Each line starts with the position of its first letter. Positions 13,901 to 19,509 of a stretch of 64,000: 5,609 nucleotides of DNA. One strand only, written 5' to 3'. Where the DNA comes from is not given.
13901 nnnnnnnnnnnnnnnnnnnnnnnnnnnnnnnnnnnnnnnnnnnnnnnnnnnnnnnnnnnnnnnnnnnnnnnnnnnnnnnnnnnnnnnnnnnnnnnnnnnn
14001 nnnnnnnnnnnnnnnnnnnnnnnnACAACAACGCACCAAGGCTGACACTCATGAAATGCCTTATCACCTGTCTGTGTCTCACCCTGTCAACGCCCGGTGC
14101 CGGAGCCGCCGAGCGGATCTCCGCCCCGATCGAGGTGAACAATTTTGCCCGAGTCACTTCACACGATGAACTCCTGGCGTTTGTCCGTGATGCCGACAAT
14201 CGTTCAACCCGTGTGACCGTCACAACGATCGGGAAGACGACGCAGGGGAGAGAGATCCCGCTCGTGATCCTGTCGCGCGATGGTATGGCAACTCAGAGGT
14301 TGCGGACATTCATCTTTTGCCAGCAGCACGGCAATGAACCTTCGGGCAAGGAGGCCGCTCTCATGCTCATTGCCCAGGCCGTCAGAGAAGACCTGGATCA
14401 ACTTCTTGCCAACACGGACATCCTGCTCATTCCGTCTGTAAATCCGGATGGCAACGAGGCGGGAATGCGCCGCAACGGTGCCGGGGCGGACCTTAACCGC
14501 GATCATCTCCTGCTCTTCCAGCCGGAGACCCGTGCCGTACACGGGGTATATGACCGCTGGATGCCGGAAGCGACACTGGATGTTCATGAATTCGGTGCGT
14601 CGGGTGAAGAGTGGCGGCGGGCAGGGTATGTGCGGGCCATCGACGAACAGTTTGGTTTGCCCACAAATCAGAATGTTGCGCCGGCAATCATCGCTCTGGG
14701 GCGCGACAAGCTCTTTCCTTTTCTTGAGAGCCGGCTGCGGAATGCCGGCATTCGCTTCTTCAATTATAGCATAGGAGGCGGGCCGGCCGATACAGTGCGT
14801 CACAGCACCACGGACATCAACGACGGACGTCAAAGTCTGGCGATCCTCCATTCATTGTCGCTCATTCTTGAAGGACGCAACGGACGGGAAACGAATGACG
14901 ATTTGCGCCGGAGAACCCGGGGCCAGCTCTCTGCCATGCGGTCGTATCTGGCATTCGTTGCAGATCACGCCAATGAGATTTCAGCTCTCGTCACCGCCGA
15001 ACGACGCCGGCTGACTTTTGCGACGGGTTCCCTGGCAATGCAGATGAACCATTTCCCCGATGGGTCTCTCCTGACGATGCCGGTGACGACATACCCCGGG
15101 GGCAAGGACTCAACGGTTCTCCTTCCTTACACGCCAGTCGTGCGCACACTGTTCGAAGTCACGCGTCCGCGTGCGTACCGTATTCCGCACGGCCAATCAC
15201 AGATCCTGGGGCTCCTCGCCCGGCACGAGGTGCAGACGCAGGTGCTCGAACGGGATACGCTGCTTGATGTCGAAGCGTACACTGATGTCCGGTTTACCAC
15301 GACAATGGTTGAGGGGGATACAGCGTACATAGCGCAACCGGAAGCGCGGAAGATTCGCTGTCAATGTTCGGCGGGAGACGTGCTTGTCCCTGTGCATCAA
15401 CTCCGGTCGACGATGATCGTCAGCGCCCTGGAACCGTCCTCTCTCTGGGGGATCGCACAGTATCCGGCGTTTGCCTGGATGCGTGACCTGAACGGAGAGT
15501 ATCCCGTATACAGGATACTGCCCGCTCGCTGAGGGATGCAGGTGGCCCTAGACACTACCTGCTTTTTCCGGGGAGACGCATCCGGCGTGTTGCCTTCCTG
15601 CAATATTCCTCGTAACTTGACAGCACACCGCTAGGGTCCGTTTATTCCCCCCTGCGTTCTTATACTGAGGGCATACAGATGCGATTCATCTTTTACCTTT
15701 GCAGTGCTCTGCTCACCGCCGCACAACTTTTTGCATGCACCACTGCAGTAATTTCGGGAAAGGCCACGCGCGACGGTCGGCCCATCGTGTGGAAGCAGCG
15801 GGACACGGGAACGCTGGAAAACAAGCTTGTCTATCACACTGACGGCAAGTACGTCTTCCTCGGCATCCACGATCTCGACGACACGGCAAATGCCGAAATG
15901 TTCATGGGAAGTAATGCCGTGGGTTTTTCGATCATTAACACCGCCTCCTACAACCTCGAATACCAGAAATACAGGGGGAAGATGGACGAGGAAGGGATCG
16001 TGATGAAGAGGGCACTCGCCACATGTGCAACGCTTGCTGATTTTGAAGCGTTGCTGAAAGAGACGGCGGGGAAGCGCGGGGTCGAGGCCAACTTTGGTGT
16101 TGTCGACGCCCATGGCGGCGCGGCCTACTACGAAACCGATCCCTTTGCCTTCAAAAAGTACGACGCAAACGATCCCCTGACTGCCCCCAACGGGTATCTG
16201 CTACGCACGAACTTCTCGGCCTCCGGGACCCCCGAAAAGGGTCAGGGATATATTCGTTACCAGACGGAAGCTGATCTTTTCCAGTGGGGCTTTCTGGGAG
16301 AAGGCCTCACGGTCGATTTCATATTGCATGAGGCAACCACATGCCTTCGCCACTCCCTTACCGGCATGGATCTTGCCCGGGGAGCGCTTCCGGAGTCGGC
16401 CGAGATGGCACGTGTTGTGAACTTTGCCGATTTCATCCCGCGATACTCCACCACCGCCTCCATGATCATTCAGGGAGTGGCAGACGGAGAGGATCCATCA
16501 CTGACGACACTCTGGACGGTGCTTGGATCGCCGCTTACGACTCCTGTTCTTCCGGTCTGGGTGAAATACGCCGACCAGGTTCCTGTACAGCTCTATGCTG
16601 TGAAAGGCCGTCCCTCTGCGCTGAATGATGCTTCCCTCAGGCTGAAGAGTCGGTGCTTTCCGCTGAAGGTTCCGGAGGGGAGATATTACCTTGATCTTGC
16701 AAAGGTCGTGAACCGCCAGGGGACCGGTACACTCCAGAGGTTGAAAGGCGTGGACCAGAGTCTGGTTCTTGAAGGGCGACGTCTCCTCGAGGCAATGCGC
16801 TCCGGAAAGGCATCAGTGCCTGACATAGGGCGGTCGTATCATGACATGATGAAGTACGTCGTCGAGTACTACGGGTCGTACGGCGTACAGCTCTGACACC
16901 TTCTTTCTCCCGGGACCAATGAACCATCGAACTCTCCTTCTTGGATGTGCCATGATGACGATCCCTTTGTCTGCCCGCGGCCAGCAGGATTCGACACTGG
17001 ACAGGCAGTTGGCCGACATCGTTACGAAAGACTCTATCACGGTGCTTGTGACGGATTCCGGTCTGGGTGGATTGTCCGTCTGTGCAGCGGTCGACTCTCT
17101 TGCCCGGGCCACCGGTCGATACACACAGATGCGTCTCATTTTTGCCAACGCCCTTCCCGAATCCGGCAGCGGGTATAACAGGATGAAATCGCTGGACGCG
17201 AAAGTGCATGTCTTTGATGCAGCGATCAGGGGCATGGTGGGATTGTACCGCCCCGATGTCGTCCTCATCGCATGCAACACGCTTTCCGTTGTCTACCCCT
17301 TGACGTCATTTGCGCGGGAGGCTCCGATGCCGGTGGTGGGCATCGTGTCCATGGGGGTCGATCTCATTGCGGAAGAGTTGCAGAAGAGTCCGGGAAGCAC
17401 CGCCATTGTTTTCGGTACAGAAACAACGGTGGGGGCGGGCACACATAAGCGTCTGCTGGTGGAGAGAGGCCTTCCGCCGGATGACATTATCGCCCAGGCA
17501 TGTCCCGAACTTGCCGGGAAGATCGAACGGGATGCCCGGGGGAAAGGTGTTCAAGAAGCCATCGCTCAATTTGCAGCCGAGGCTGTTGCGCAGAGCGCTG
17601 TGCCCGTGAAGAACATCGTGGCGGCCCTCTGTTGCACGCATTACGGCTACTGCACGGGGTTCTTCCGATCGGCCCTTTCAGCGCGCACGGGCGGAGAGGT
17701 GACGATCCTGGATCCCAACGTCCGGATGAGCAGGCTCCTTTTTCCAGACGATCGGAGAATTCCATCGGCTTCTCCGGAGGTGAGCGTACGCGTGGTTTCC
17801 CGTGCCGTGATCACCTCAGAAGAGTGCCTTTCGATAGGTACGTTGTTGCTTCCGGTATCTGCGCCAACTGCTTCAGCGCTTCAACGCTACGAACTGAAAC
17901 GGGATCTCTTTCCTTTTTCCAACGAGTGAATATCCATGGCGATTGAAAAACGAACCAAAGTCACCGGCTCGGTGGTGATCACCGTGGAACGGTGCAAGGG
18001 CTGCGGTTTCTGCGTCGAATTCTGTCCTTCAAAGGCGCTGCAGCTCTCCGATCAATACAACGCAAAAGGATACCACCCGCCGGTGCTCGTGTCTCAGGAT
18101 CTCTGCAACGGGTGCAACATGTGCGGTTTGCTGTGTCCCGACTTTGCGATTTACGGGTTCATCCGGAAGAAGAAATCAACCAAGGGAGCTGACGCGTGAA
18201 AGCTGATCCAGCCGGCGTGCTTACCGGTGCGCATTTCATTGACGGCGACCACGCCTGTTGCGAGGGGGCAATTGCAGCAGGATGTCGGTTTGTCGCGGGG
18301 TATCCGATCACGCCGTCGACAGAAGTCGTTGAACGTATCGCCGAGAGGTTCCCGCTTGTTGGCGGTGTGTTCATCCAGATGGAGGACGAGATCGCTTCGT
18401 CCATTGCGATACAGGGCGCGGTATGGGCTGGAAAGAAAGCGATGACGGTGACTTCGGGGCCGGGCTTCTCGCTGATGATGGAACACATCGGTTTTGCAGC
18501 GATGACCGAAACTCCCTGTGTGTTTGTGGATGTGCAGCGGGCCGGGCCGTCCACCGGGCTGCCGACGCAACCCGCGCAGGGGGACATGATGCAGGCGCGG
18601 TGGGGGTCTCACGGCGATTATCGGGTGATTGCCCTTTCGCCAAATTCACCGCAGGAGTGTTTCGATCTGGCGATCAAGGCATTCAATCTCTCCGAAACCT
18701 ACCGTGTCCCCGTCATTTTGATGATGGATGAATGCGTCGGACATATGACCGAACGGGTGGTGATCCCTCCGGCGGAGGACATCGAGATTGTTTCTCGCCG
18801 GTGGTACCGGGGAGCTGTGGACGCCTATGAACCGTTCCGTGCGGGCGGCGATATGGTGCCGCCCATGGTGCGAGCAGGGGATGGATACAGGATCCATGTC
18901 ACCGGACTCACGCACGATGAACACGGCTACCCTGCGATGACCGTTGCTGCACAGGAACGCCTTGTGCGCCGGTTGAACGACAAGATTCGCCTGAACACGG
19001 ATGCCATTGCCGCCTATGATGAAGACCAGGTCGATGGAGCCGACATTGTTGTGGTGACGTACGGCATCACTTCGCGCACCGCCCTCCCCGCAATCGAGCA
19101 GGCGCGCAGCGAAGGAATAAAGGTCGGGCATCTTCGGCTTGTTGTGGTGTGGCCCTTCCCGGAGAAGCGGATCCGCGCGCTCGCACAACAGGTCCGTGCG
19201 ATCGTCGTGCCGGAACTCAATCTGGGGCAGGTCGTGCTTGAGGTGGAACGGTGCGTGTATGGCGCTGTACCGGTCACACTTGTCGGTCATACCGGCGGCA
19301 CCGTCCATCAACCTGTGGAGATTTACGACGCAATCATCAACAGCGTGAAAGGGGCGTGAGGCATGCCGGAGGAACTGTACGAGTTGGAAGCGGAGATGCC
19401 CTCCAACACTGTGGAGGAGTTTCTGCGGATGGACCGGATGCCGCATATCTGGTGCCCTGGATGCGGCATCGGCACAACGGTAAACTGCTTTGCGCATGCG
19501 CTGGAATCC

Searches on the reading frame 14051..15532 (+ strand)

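Call 37: search_protein_families(library=pfam, proteins=[window:14051-15532:+], max_evalue=0.001)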
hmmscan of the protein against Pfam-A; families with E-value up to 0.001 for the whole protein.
window:14051-15532:+ (493 aa): 2 families
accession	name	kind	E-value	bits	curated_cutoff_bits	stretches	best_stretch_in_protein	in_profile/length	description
PF00246.29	Peptidase_M14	-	4.3e-18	66.4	21.6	1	49-153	10-134/286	Zinc carboxypeptidase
PF24827.1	AstE_AspA_cat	-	0.00077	19.5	25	0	85-151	4-63/192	Succinylglutamate desuccinylase/Aspartoacylase catalytic domain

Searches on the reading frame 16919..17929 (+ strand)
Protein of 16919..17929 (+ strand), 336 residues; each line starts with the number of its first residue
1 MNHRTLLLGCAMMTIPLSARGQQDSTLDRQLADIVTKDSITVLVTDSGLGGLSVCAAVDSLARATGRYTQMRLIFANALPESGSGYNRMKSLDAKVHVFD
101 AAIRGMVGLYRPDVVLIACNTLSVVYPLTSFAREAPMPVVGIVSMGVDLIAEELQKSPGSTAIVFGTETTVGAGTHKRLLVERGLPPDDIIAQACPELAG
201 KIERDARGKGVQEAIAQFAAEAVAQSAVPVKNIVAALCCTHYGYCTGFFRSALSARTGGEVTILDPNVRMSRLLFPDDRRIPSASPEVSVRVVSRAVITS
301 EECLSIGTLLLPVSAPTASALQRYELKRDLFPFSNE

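Call 37: search_protein_families(library=pfam, proteins=[window:16919-17929:+], max_evalue=0.001)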
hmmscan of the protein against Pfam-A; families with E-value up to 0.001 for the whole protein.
window:16919-17929:+ (336 aa): 1 family
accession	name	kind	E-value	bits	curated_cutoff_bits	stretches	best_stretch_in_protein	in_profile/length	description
PF01177.27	Asp_Glu_race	-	2.4e-06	27.9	31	1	97-227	55-175/211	Asp/Glu/Hydantoin racemase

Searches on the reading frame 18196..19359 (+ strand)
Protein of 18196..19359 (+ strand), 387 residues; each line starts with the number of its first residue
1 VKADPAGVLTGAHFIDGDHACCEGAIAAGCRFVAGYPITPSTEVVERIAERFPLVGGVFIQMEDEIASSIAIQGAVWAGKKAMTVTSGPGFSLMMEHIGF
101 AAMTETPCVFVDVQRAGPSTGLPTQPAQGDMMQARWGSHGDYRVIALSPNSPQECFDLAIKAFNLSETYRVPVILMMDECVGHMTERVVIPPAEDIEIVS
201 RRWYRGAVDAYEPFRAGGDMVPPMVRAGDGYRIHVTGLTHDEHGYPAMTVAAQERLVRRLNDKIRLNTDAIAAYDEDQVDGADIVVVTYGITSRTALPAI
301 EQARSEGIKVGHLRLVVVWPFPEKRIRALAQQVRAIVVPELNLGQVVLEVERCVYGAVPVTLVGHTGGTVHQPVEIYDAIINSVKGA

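Call 37: search_protein_families(library=pfam, proteins=[window:18196-19359:+], max_evalue=0.001)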
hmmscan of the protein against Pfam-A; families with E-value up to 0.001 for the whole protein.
window:18196-19359:+ (387 aa): 3 families
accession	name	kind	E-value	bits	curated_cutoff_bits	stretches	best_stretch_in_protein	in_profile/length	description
PF01855.24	POR_N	-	2.6e-73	247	27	1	23-253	1-225/231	Pyruvate flavodoxin/ferredoxin oxidoreductase, thiamine diP-bdg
PF17147.9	PFOR_II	-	1.7e-23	83.3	27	1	282-376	1-102/102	Pyruvate:ferredoxin oxidoreductase core domain II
PF02780.25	Transketolase_C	-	3.3e-08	33.9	25.9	1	279-340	7-68/124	Transketolase, C-terminal domain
